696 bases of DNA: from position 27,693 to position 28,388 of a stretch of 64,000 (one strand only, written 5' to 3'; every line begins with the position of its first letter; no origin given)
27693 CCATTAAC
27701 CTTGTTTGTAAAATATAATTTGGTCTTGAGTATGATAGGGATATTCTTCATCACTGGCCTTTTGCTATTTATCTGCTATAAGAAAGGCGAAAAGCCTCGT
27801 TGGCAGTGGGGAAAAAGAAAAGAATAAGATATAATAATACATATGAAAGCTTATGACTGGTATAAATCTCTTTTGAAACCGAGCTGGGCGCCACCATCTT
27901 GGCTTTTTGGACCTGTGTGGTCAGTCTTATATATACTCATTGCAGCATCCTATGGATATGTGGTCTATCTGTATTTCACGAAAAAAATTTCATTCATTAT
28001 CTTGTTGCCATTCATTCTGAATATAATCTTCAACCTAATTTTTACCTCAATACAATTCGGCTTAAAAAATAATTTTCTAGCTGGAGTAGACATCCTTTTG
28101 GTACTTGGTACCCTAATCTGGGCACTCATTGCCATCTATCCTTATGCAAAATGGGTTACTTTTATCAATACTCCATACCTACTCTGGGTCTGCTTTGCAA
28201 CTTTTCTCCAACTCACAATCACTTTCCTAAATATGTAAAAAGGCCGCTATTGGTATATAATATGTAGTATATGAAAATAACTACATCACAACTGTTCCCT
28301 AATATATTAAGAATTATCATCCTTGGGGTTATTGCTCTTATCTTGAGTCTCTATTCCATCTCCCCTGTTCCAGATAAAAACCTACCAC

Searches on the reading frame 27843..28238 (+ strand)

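Call 68: search_protein_families(library=pfam, proteins=[window:27843-28238:+], max_evalue=0.01)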
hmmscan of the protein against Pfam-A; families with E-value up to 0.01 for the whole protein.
window:27843-28238:+ (131 aa): 1 family
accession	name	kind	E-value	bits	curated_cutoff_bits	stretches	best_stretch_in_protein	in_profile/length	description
PF03073.20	TspO_MBR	-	1.3e-26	93.5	24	1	4-126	21-143/145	TspO/MBR family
